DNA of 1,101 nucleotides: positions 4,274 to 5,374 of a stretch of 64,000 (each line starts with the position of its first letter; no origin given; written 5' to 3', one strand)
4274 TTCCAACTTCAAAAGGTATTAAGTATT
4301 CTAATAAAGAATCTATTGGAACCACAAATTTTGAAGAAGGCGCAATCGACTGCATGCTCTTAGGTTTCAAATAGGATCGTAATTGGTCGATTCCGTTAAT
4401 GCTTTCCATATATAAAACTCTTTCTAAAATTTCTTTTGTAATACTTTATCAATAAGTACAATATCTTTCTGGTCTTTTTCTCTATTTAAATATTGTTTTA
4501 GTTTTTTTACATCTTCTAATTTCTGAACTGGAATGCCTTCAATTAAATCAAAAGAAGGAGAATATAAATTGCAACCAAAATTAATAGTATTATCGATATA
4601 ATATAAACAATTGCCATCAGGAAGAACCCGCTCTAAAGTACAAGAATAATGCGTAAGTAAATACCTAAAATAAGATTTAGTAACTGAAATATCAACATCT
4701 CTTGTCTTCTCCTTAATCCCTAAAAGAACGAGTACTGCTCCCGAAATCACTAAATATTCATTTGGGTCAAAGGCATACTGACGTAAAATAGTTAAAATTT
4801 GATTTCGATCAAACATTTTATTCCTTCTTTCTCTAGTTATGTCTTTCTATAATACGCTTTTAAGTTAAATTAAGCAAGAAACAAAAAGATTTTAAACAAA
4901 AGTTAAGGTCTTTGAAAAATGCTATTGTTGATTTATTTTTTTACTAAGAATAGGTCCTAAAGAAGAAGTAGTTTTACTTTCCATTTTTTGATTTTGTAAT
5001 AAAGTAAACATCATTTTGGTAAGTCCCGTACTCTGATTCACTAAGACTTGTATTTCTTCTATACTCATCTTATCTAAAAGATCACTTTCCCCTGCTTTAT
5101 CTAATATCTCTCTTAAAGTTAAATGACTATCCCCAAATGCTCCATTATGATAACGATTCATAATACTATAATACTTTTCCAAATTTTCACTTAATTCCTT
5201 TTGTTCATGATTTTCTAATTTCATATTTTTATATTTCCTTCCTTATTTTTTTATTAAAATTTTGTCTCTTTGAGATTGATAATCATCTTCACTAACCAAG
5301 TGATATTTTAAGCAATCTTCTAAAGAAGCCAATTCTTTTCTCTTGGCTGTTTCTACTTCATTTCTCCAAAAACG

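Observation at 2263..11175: About 9-kb accessory island inserted between secA and prfB, which are normally adjacent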

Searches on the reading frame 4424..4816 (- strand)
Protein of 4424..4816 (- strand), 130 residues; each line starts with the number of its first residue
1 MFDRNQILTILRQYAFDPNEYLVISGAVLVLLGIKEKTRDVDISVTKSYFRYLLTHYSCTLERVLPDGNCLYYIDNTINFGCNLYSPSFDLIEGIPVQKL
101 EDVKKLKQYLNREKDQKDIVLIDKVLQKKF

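Call 3: search_protein_families(library=pfam, proteins=[window:4424-4816:-], max_evalue=0.01)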
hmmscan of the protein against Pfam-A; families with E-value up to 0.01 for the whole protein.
window:4424-4816:- (130 aa): 0 families

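Call 11: search_protein_families(library=padloc, proteins=[window:4424-4816:-], max_evalue=0.01)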
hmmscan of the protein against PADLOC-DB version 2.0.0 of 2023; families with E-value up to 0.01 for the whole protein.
window:4424-4816:- (130 aa): 0 families

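Call 13: search_protein_families(library=ncbifam, proteins=[window:4424-4816:-], max_evalue=0.05)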
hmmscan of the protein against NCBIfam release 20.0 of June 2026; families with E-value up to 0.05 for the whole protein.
window:4424-4816:- (130 aa): 1 family
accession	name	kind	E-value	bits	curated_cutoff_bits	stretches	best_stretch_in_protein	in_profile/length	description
NF009366.0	PRK12723.1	equivalog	0.03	13.4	585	1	89-125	228-263/388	flagellar biosynthesis regulator FlhF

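Call 14: search_protein_families(library=phrogs, proteins=[window:4424-4816:-], max_evalue=0.05)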
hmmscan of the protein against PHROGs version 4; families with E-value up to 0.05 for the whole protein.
window:4424-4816:- (130 aa): 1 family
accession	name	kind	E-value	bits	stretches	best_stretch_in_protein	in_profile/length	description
phrog_12854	-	unknown function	3.5e-14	53.7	1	12-129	15-134/137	-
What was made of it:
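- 4424..4816 (-): hyp130: a DUF6036-type minimal nucleotidyltransferase-like protein with invariant SG...DxD. PHROG 12854, 3.5e-14 (call 14).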

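Call 40: find_homologous_proteins(query=window:4424-4816:-, max_evalue=0.001)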
Query window:4424-4816:- (130 aa): 13 proteins with E <= 0.001 among 24 candidates.
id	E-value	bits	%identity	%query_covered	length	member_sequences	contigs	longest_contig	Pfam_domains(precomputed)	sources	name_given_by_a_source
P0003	1.1e-75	270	95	100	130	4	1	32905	-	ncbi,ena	-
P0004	5.9e-53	196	79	100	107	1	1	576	-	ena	-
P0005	1.2e-40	157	58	99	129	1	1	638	PF19502.6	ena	-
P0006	9.9e-31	125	51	88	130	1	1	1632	-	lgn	-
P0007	9.6e-30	121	50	85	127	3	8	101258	-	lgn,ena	-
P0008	4.6e-29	119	50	98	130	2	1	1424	-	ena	-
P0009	5.9e-29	119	50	87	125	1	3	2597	-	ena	-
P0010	1.4e-28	118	48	98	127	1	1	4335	-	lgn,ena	-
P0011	1.8e-28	117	48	85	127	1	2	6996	-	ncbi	-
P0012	4.9e-28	116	48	95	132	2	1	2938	-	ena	-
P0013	1.2e-27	115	49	91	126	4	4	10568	PF19502.6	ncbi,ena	-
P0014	2.3e-27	114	49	86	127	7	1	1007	-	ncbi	-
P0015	6.5e-26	109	47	87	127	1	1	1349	-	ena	-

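Call 42: find_encoding_contigs(protein=P0007, flank=5000, max_places=4)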
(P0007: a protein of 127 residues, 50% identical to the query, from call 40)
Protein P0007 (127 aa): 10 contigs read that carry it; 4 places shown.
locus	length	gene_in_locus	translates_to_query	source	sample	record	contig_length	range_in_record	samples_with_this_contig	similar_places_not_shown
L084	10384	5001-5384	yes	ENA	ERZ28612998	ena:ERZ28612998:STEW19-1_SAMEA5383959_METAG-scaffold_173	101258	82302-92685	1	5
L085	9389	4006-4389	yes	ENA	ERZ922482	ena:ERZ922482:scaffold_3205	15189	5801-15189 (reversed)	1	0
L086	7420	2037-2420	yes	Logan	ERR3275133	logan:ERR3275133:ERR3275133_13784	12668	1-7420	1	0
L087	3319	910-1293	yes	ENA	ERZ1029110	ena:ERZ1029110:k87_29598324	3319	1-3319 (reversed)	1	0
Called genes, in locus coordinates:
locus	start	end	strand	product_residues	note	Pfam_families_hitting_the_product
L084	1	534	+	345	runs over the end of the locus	PF01757:Acyl_transf_3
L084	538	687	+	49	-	-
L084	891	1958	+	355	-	PF01636:APH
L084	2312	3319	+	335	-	PF13310:Virulence_RhuM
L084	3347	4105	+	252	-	PF02517:Rce1-like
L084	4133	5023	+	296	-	PF03193:RsgA_GTPase (faint), PF01926:MMR_HSR1, PF02421:FeoB_N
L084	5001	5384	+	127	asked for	-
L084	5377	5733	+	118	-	PF00636:Ribonuclease_3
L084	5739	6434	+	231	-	PF08032:SpoU_sub_bind, PF00588:SpoU_methylase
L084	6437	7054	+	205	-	PF04542:Sigma70_r2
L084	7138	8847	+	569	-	PF06160:EzrA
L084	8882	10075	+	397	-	PF00342:PGI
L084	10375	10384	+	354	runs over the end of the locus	PF09989:DUF2229 (faint), PF06050:HGD-D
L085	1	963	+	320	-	?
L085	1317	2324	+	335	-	PF13310:Virulence_RhuM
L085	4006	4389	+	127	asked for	-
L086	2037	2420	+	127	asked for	-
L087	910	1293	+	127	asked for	-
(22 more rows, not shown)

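Call 43: find_encoding_contigs(protein=P0013, flank=5000, max_places=4)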
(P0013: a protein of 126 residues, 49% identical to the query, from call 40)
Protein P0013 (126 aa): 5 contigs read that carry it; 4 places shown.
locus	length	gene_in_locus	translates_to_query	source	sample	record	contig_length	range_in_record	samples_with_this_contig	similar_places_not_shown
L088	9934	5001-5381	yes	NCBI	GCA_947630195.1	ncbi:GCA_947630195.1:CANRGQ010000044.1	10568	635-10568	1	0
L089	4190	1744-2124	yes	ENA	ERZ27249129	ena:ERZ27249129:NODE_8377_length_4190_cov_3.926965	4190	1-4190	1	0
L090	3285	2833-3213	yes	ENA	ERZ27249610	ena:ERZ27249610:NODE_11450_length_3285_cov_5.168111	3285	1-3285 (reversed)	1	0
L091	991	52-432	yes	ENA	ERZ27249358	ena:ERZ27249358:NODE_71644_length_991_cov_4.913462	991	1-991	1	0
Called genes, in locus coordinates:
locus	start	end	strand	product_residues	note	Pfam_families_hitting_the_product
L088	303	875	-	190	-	PF00574:CLP_protease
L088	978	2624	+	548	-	PF20720:nSTAND3 (weak), PF00485:PRK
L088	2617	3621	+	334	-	PF00044:Gp_dh_N, PF02800:Gp_dh_C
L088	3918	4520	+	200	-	PF01725:Ham1p_like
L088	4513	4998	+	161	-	PF00583:Acetyltransf_1, PF13508:Acetyltransf_7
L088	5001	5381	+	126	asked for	PF19502:DUF6036 (weak)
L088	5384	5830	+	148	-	PF00293:NUDIX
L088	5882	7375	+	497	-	PF01676:Metalloenzyme, PF06415:iPGM_N, PF01663:Phosphodiest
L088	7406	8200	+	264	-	PF02557:VanY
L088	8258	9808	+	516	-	-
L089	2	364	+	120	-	?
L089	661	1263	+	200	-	PF01725:Ham1p_like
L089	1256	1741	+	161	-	PF00583:Acetyltransf_1, PF13673:Acetyltransf_10 (weak), PF13508:Acetyltransf_7, PF08445:FR47 (weak)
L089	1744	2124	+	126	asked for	PF19502:DUF6036 (weak)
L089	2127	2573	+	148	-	PF00293:NUDIX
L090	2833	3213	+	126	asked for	PF19502:DUF6036 (weak)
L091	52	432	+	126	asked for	PF19502:DUF6036 (weak)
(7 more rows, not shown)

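Call 77: search_solved_structures(query=A4, max_evalue=1, show_alignments=1)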
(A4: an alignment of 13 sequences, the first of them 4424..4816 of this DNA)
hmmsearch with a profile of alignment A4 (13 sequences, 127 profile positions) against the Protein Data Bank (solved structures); distinct sequences matched with E-value up to 1: 13.
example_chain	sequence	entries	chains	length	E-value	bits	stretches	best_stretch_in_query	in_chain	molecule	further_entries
4gnw_A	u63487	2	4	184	0.095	16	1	53-123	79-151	Nitrophorin-4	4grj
1sxu_A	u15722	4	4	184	0.097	15.9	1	53-123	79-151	Nitrophorin 4 | Nitrophorin-4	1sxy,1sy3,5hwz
3fll_A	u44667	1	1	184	0.1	15.9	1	53-123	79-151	Nitrophorin-4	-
1d2u_A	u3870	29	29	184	0.1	15.9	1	53-123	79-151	NITROPHORIN 4 | PROTEIN (NITROPHORIN 4) | Nitrophorin-4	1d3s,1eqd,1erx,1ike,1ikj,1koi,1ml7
1sxw_A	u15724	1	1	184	0.11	15.8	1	53-123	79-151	Nitrophorin 4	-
5cwf_A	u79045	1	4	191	0.14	15.4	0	4-40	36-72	Designed helical repeat protein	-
1sy0_A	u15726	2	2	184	0.22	14.8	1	53-123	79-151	Nitrophorin 4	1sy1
2at3_X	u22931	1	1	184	0.3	14.4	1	53-123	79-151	Nitrophorin 4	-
9bgm_b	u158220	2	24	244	0.32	14.3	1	4-55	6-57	gp83 head-to-tail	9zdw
4xmc_A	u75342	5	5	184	0.34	14.2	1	55-127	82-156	Nitrophorin-7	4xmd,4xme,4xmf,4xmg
4xmh_A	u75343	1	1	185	0.34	14.2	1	55-127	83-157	Nitrophorin-7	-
5m6j_A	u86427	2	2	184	0.35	14.2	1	55-127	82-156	Nitrophorin-7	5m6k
2at0_X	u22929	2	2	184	0.42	13.9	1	53-123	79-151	Nitrophorin 4 | Nitrophorin-4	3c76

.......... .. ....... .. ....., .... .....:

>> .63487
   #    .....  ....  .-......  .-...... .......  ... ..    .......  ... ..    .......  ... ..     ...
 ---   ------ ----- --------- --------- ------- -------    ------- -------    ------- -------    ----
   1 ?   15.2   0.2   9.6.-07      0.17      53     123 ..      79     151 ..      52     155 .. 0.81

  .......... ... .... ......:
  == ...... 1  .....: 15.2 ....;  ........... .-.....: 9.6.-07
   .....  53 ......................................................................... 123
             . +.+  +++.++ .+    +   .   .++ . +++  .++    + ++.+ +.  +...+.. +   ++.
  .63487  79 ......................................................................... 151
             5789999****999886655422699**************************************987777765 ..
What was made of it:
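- Tried and rejected: A profile search of PDB sequences with the hyp130 family gave only chance hits with E of about 0.1 or above (call 77).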

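Call 78: search_protein_families(library=pfam, alignment_id=A4, max_evalue=0.1)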
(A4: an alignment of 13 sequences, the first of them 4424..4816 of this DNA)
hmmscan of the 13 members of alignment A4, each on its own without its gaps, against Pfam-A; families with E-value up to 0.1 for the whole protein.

A. member 1, window:4424-4816:- (130 aa): 0 families

B. families by the number of members that match (of 13 scanned): 8 families
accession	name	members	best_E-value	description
PF19502.5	DUF6036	10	4.5e-06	Nucleotidyltransferase of unknown function (DUF6036)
PF14091.12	DUF4269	6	0.0034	Domain of unknown function (DUF4269)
PF17423.7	SwrA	2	0.009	Swarming motility protein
PF17483.7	TbpB_C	2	0.012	C-lobe handle domain of Tf-binding protein B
PF22457.1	PpPFK_gamma-like_C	1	0.0028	ATP-dependent 6-phosphofructokinase subunit gamma, C-terminal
PF04055.27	Radical_SAM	1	0.02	Radical SAM superfamily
PF12500.13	TRSP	1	0.03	TRSP domain C terminus to PRTase_2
PF21436.2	STT3-PglB_core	1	0.075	STT3/PglB/AglB core domain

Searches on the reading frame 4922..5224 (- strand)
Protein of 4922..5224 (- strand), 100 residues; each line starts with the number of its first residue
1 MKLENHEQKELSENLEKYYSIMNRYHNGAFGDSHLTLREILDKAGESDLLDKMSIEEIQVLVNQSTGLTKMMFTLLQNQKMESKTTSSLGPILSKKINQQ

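Call 3: search_protein_families(library=pfam, proteins=[window:4922-5224:-], max_evalue=0.01)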
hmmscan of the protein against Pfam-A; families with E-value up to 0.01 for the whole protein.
window:4922-5224:- (100 aa): 0 families

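Call 11: search_protein_families(library=padloc, proteins=[window:4922-5224:-], max_evalue=0.01)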
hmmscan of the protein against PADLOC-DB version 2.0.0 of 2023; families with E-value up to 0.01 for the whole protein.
window:4922-5224:- (100 aa): 3 families
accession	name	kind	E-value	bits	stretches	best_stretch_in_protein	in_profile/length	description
PDLC00227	KwaB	-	0.0035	14.5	1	2-87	128-210/323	DUF4868 domain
PDLC00948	Cas5c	-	0.0046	15.2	1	10-76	103-168/203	"CRISPR-associated protein Cas5, subtype I-C/DVULG"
PDLC01919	CARF6--CARF_CARF_CARF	-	0.0078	14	1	8-89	170-251/348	-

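Call 13: search_protein_families(library=ncbifam, proteins=[window:4922-5224:-], max_evalue=0.05)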
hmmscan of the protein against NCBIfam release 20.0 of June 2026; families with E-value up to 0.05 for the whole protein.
window:4922-5224:- (100 aa): 1 family
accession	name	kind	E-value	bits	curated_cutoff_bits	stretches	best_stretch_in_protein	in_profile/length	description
TIGR01876.1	cas_Cas5d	exception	0.017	15.2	85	1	10-76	103-168/203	type I-C CRISPR-associated protein Cas5c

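Call 14: search_protein_families(library=phrogs, proteins=[window:4922-5224:-], max_evalue=0.05)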
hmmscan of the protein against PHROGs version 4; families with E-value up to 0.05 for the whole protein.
window:4922-5224:- (100 aa): 0 families
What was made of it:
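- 4922..5224 (-): hyp100: a small hypothetical ORF, absent from the sister lineage. No significant family hit (calls 3, 11, 13, 14).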
